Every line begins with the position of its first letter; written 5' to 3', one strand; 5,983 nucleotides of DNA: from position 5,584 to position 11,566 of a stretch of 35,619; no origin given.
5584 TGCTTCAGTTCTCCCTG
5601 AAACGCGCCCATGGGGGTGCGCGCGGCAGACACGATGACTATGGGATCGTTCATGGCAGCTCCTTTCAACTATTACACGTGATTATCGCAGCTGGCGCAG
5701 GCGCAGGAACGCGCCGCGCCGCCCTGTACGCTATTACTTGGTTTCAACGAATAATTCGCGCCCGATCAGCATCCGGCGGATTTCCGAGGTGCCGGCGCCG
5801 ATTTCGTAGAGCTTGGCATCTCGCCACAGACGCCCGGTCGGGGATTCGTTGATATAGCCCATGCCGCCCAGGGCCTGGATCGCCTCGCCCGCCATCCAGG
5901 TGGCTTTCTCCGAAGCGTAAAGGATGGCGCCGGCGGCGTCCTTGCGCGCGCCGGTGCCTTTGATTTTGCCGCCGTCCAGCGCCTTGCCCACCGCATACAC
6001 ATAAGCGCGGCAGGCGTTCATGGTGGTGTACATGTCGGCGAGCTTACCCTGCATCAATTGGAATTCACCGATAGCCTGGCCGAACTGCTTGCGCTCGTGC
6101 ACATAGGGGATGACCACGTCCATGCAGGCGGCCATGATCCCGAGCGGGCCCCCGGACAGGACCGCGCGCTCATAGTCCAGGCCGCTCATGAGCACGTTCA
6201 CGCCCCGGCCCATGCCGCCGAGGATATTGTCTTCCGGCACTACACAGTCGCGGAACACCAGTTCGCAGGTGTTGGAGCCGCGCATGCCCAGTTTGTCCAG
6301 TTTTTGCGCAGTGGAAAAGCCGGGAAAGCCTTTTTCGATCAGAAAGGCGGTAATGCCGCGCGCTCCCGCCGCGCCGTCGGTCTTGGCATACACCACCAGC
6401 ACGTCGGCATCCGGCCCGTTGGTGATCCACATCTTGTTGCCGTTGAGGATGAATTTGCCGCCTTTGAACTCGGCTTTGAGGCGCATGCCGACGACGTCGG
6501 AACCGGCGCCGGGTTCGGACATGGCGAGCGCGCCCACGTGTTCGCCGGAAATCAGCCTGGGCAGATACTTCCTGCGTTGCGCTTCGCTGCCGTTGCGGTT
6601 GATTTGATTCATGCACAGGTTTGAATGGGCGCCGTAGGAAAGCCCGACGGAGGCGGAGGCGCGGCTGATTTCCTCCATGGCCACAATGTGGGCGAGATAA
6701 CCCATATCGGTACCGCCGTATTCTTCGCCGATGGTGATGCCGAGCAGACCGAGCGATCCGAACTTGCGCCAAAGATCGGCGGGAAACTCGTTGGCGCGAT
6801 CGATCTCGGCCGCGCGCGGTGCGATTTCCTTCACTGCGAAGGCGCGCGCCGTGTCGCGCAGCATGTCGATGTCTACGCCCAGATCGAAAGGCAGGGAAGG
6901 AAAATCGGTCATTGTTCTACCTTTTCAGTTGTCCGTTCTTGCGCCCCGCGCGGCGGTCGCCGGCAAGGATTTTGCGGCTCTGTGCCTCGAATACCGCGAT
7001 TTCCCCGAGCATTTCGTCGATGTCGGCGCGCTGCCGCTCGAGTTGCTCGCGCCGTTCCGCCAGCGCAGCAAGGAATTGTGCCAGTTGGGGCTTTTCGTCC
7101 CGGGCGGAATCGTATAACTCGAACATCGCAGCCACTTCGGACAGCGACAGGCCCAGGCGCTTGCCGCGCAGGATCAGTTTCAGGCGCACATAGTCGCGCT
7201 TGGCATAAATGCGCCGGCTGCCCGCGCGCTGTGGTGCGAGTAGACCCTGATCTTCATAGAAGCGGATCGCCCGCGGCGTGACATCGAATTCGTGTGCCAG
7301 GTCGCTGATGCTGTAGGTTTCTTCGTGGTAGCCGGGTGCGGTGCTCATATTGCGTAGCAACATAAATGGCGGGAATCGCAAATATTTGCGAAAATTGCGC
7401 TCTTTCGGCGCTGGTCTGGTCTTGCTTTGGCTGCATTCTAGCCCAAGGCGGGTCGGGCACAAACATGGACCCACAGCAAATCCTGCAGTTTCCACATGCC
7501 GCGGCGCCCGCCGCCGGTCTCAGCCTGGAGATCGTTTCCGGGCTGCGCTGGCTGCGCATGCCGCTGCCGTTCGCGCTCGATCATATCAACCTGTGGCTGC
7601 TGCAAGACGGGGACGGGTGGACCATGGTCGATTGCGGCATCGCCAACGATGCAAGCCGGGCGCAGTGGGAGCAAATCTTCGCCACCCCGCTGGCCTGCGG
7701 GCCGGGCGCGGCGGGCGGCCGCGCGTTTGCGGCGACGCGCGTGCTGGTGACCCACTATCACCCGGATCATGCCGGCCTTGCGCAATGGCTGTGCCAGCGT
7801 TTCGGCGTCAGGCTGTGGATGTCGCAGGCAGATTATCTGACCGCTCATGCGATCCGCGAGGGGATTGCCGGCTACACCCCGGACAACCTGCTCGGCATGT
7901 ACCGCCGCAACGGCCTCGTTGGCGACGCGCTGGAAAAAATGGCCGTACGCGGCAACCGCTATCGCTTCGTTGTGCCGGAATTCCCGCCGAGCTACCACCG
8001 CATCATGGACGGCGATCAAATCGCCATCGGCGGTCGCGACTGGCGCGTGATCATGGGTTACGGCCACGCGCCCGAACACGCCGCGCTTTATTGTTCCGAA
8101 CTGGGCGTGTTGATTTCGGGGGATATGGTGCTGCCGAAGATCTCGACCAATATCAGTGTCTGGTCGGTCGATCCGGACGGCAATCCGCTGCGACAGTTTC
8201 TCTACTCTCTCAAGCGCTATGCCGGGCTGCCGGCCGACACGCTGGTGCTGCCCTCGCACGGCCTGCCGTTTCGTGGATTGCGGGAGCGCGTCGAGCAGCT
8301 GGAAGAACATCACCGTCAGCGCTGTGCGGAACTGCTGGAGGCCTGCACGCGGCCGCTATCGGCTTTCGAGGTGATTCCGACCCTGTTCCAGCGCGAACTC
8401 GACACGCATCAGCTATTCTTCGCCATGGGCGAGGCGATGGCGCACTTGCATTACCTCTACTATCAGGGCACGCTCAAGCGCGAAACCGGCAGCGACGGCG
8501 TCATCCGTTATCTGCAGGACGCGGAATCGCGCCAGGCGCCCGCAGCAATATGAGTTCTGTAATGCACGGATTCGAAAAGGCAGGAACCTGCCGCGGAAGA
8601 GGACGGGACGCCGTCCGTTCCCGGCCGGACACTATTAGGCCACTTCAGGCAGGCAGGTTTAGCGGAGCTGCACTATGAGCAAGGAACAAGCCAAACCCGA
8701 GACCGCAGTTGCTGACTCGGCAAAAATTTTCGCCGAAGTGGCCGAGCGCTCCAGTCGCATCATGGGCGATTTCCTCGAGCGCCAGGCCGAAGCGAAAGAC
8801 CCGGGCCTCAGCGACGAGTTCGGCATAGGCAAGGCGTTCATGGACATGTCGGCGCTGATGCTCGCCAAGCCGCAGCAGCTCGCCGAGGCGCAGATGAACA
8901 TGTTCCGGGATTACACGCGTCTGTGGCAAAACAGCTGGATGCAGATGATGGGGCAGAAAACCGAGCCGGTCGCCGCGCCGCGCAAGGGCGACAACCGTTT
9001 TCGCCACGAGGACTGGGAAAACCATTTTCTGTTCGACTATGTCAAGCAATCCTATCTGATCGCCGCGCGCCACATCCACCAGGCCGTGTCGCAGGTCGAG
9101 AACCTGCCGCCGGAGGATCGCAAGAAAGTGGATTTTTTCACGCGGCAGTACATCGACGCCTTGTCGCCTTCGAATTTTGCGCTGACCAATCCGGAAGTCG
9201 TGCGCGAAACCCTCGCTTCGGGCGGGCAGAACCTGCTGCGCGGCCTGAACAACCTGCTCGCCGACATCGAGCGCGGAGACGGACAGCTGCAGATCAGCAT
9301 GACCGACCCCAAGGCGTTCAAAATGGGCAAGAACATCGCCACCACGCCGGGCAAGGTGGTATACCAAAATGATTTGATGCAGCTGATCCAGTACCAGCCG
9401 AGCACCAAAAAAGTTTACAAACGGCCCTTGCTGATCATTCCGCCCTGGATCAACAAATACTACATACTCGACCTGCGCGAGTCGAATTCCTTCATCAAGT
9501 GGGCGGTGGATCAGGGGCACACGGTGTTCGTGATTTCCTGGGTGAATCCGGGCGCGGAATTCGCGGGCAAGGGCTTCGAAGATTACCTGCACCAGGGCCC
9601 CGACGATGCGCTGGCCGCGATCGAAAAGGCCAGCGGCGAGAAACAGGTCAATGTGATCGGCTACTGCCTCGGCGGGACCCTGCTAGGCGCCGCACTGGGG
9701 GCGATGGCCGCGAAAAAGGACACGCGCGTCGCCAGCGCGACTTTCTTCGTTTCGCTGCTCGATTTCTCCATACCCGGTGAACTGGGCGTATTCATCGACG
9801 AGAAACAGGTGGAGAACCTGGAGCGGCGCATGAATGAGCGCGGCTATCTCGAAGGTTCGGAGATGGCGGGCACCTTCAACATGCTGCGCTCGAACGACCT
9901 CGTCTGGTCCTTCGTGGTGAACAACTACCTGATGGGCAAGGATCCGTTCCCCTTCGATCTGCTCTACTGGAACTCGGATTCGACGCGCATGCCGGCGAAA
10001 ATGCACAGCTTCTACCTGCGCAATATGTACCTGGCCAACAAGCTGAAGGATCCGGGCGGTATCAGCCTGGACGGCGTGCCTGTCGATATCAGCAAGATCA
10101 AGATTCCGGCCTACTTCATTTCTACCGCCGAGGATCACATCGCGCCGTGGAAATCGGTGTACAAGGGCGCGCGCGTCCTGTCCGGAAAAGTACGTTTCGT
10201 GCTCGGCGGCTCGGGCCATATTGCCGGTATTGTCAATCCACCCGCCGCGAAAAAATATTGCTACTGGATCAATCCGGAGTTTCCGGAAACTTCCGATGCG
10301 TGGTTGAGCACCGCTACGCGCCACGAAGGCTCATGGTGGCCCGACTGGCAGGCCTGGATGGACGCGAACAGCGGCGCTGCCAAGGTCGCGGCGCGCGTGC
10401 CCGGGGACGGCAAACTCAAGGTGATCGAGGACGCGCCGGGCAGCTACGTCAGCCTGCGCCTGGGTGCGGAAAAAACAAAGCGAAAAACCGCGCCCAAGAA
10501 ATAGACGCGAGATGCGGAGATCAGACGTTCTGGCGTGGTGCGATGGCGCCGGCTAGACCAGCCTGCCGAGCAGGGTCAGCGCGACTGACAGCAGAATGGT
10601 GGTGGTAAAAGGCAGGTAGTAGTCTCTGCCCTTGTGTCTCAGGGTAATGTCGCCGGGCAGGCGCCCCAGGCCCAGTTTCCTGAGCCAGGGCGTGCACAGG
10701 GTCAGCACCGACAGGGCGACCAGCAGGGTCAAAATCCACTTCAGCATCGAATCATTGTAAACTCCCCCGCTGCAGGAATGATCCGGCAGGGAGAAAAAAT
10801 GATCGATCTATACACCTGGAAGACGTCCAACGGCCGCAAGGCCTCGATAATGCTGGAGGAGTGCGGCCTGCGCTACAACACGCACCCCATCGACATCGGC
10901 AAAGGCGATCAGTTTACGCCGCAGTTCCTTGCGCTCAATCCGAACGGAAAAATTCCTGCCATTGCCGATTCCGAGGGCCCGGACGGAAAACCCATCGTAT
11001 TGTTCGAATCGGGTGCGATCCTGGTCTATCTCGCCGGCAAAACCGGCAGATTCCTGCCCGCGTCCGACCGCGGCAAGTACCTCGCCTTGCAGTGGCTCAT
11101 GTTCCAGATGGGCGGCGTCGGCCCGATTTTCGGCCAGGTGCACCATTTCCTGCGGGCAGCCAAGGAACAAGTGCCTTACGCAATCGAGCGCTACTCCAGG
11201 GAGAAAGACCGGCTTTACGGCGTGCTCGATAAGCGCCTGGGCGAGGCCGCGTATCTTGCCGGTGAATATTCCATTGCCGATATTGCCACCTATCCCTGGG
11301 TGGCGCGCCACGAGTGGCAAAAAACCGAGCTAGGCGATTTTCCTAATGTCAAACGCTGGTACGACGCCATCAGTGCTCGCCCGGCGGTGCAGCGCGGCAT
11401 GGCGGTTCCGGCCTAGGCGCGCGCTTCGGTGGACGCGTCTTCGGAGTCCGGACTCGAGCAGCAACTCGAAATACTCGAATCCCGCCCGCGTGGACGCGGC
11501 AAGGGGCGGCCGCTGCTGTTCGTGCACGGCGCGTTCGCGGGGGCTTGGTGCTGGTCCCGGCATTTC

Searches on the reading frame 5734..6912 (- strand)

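Call 37: search_protein_families(library=pfam, proteins=[window:5734-6912:-], max_evalue=0.0001)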
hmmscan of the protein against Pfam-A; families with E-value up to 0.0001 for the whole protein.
window:5734-6912:- (392 aa): 4 families
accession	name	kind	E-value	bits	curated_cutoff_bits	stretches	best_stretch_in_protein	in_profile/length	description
PF02771.21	Acyl-CoA_dh_N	-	9.4e-43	145.6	22.9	1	16-124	5-113/113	Acyl-CoA dehydrogenase, N-terminal domain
PF00441.29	Acyl-CoA_dh_1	-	8.7e-41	140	22.4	1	235-387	1-149/150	Acyl-CoA dehydrogenase, C-terminal domain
PF02770.24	Acyl-CoA_dh_M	-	2.5e-26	92.1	33.3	1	128-223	1-97/97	Acyl-CoA dehydrogenase, middle domain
PF08028.16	Acyl-CoA_dh_2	-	1.2e-13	51.9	22.7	1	256-370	7-127/134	Acyl-CoA dehydrogenase, C-terminal domain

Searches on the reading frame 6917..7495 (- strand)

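Call 37: search_protein_families(library=pfam, proteins=[window:6917-7495:-], max_evalue=0.0001)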
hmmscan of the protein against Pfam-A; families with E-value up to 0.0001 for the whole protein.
window:6917-7495:- (192 aa): 3 families
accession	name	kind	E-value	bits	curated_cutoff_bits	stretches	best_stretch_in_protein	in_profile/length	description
PF13411.12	MerR_1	-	2.9e-16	59.8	21.6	1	61-125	1-66/69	MerR HTH family regulatory protein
PF09278.17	MerR-DNA-bind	-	9.4e-15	55.4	25.4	1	104-166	3-62/65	MerR, DNA binding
PF00376.29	MerR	-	5.5e-11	42.6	28.2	1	62-97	1-38/38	MerR family regulatory protein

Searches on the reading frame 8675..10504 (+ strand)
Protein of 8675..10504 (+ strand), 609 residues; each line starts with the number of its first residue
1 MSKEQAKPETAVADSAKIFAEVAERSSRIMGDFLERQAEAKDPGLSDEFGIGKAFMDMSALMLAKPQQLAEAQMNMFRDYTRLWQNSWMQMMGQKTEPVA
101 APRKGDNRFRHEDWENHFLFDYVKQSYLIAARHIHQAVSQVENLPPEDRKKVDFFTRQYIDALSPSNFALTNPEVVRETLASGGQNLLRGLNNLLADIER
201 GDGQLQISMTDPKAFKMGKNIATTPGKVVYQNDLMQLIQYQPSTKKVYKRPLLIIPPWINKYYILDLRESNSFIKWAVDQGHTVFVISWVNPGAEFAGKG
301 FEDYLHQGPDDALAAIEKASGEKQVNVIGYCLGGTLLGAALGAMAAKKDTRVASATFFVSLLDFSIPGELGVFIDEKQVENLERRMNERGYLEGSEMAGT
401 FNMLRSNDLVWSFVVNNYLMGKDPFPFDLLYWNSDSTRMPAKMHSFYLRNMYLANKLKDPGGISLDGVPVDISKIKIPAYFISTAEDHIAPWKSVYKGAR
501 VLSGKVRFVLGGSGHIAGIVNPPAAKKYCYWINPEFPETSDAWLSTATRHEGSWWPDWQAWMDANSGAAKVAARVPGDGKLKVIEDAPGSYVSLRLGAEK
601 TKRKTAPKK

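Call 23: search_protein_families(library=pfam, proteins=[window:8675-10504:+])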
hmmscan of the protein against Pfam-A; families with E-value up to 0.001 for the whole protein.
window:8675-10504:+ (609 aa): 2 families
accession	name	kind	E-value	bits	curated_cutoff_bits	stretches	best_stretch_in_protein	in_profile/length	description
PF07167.19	PhaC_N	-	4.1e-76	254.9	23.7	1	106-277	2-173/173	Poly-beta-hydroxybutyrate polymerase (PhaC) N-terminus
PF00561.26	Abhydrolase_1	-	5e-14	53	25.8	1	273-522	16-245/245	alpha/beta hydrolase fold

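Call 38: find_homologous_proteins(query=window:8675-10504:+, max_evalue=1e-50)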
Query window:8675-10504:+ (609 aa): 8000 proteins with E <= 1e-50 among 8000 candidates; the best 120 are listed.
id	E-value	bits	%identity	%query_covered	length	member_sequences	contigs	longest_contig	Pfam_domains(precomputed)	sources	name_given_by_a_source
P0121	0.0e+0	1410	100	100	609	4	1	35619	PF07167.20,PF00561.27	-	-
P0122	0.0e+0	1293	91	100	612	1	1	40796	PF07167.20,PF00561.27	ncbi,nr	ncbi:MAG: class I poly(R)-hydroxyalkanoic acid synthase [Burkholderiales bacterium]|nr:class I poly(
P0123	0.0e+0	1285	91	100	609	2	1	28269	PF07167.20,PF00561.27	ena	-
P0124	0.0e+0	1284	91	100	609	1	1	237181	PF07167.20,PF00561.27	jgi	-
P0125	0.0e+0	1283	91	100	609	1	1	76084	PF07167.20,PF00561.27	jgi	-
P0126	0.0e+0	1276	90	100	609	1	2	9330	PF07167.20,PF00561.27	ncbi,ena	-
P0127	0.0e+0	1272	90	100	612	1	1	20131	PF07167.20,PF00561.27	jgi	jgi:polyhydroxyalkanoate synthase subunit PhaC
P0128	0.0e+0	1271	90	100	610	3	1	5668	PF07167.20,PF00561.27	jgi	jgi:polyhydroxyalkanoate synthase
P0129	0.0e+0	1266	89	100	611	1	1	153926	PF07167.20,PF00561.27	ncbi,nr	ncbi:MAG: class I poly(R)-hydroxyalkanoic acid synthase [Burkholderiales bacterium]|nr:class I poly(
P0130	0.0e+0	1264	89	100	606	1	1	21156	PF07167.20,PF00561.27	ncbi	ncbi:MAG: PHA/PHB synthase family protein [Burkholderiales bacterium]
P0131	0.0e+0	1263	89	100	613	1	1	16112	PF07167.20,PF00561.27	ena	-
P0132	0.0e+0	1263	89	100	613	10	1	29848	PF07167.20,PF00561.27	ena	-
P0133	0.0e+0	1262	89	100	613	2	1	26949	PF07167.20,PF00561.27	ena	-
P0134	0.0e+0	1260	89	98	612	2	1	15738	PF07167.20,PF00561.27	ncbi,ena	-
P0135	0.0e+0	1257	89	100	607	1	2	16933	PF07167.20,PF00561.27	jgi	jgi:polyhydroxyalkanoate synthase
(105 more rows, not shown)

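Call 39: find_encoding_contigs(protein=P0124, flank=10000, max_places=1)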
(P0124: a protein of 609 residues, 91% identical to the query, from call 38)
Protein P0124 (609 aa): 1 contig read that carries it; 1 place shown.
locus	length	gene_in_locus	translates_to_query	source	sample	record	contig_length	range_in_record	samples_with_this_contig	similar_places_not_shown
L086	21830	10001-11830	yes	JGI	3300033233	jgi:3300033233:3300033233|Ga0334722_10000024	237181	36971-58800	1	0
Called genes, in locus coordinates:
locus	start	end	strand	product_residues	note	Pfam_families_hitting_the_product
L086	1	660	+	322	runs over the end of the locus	PF03401:TctC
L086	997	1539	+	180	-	PF12724:Flavodoxin_5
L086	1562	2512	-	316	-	PF08240:ADH_N, PF00107:ADH_zinc_N, PF13602:ADH_zinc_N_2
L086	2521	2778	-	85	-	-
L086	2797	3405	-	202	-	PF01323:DSBA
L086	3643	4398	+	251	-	PF00484:Pro_CA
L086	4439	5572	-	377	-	PF02771:Acyl-CoA_dh_N, PF02770:Acyl-CoA_dh_M, PF00441:Acyl-CoA_dh_1, PF22924:ACOX_C_alpha1 (faint), PF08028:Acyl-CoA_dh_2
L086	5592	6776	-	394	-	PF00108:Thiolase_N, PF22691:Thiolase_C_1 (faint), PF02803:Thiolase_C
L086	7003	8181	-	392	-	PF02771:Acyl-CoA_dh_N, PF02770:Acyl-CoA_dh_M, PF00441:Acyl-CoA_dh_1, PF08028:Acyl-CoA_dh_2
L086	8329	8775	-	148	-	PF00376:MerR, PF13411:MerR_1, PF09278:MerR-DNA-bind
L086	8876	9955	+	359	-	PF00753:Lactamase_B, PF21221:B_lactamase-like_C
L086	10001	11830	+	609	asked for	PF07167:PhaC_N, PF00561:Abhydrolase_1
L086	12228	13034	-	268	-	PF01497:Peripla_BP_2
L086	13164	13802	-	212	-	PF13462:Thioredoxin_4 (faint), PF01323:DSBA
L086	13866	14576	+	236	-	PF00581:Rhodanese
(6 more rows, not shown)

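Call 40: find_encoding_contigs(protein=P0129, flank=10000, max_places=1)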
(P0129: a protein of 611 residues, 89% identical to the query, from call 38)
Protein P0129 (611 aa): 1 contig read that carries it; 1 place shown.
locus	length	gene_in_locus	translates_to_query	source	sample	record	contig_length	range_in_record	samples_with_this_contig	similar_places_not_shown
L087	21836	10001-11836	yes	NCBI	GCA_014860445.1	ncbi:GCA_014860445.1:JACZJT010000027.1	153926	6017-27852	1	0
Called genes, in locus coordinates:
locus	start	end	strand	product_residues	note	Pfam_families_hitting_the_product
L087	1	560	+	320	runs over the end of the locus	PF00520:Ion_trans, PF08016:PKD_channel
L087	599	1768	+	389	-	PF06965:Na_H_antiport_1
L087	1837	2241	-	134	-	PF00254:FKBP_C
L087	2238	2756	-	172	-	PF02566:OsmC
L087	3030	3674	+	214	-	PF00484:Pro_CA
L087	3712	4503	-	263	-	PF13489:Methyltransf_23, PF13847:Methyltransf_31, PF08241:Methyltransf_11, PF08242:Methyltransf_12, PF13649:Methyltransf_25 (weak)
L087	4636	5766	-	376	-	PF02771:Acyl-CoA_dh_N, PF02770:Acyl-CoA_dh_M, PF00441:Acyl-CoA_dh_1, PF22924:ACOX_C_alpha1 (faint), PF08028:Acyl-CoA_dh_2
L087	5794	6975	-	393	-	PF00108:Thiolase_N, PF22691:Thiolase_C_1 (faint), PF02803:Thiolase_C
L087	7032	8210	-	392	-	PF02771:Acyl-CoA_dh_N, PF02770:Acyl-CoA_dh_M, PF00441:Acyl-CoA_dh_1, PF08028:Acyl-CoA_dh_2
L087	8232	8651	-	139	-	PF00376:MerR, PF13411:MerR_1, PF09278:MerR-DNA-bind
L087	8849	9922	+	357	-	PF00753:Lactamase_B, PF21221:B_lactamase-like_C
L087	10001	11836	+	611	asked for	PF07167:PhaC_N, PF00561:Abhydrolase_1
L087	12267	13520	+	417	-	PF13433:Peripla_BP_5, PF13458:Peripla_BP_6, PF01094:ANF_receptor, PF13433:Peripla_BP_5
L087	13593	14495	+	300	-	PF02653:BPD_transp_2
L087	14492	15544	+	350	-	PF02653:BPD_transp_2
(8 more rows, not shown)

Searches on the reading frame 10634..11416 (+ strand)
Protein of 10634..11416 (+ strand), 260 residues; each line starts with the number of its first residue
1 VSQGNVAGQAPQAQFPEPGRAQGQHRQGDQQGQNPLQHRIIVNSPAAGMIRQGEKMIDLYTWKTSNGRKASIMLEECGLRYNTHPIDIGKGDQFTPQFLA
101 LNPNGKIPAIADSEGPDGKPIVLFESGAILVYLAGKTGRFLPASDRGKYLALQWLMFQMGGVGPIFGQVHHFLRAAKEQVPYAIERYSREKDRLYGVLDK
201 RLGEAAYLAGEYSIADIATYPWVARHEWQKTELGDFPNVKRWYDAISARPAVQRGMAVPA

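Call 23: search_protein_families(library=pfam, proteins=[window:10634-11416:+])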
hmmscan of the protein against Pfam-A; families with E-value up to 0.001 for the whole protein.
window:10634-11416:+ (260 aa): 6 families
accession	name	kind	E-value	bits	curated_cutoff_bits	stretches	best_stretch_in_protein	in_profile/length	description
PF13409.12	GST_N_2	-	1.1e-13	52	25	1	67-134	5-68/70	Glutathione S-transferase, N-terminal domain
PF02798.26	GST_N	-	2.9e-11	44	20.9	1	59-134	5-75/76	Glutathione S-transferase, N-terminal domain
PF00043.30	GST_C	-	4.3e-10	40.1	20.7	1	184-250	24-93/93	Glutathione S-transferase, C-terminal domain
PF13417.12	GST_N_3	-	7.8e-09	36.2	22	1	59-135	1-69/75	Glutathione S-transferase, N-terminal domain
PF14497.11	GST_C_3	-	6.8e-06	26.7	21.6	1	191-253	31-98/104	Glutathione S-transferase, C-terminal domain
PF13410.11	GST_C_2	-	9.5e-05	22.9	24.9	1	192-245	12-69/69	Glutathione S-transferase, C-terminal domain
